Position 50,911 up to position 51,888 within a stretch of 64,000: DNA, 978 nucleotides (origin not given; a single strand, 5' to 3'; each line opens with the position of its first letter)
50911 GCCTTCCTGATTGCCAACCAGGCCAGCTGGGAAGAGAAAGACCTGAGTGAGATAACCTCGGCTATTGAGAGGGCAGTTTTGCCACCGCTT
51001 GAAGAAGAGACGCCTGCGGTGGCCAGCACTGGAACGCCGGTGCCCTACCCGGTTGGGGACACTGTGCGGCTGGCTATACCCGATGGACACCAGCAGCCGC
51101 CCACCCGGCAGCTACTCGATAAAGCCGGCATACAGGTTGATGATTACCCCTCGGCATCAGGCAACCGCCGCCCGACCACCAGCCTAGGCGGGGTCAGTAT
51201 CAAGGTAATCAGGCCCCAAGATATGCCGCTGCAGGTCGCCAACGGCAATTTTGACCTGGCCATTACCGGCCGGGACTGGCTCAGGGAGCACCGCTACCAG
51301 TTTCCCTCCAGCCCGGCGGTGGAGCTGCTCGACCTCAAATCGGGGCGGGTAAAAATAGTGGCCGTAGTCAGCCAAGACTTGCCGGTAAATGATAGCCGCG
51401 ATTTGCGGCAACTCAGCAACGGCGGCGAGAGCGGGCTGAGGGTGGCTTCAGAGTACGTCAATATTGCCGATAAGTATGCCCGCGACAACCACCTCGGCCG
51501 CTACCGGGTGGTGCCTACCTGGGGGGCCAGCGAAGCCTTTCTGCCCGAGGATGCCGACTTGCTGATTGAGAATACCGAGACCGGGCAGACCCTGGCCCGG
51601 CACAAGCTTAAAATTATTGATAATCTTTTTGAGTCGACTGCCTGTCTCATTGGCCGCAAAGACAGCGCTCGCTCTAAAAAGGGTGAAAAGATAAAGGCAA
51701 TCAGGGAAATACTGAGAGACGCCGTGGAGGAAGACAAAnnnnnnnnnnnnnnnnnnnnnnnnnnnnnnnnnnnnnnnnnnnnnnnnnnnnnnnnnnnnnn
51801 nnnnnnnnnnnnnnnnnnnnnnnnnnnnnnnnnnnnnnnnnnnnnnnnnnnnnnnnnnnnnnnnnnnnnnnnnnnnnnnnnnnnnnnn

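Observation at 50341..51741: Tandem-duplicated HisG: a 466-aa fusion of a degenerate and a canonical short-form ATP-phosphoribosyltransferase module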

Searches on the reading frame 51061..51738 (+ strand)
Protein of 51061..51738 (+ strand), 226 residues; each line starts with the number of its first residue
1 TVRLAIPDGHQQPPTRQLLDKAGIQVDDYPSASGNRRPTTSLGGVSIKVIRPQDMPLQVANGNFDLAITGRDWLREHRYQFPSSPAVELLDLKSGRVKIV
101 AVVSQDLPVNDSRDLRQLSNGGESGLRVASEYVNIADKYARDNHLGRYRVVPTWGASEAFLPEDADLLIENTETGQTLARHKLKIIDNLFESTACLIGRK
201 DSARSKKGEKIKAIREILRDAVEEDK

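Call 3: search_protein_families(library=pfam, proteins=[window:51061-51738:+], max_evalue=0.1)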
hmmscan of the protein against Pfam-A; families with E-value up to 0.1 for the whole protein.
window:51061-51738:+ (226 aa): 1 family
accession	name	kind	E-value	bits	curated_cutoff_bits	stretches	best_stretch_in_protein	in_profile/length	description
PF01634.23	HisG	-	1.1e-34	120.1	25.5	1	51-218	1-156/158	ATP phosphoribosyltransferase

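Call 4: search_protein_families(library=ncbifam, proteins=[window:51061-51738:+], max_evalue=0.1)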
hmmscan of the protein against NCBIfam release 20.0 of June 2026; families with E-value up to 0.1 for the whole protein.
window:51061-51738:+ (226 aa): 2 families
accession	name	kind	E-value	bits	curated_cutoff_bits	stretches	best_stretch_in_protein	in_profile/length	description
TIGR00070.1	hisG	equivalog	3.4e-37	128.1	75.75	1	2-197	1-182/183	ATP phosphoribosyltransferase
NF007743.0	PRK10423.1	equivalog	0.037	13.1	531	1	142-207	131-194/330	ribose operon transcriptional repressor RbsR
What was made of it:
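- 51055..51738 (+): Module 2 (aa 239-466): catalytically competent HisG module (G2 type). TIGR00070 128 bits (call 4).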
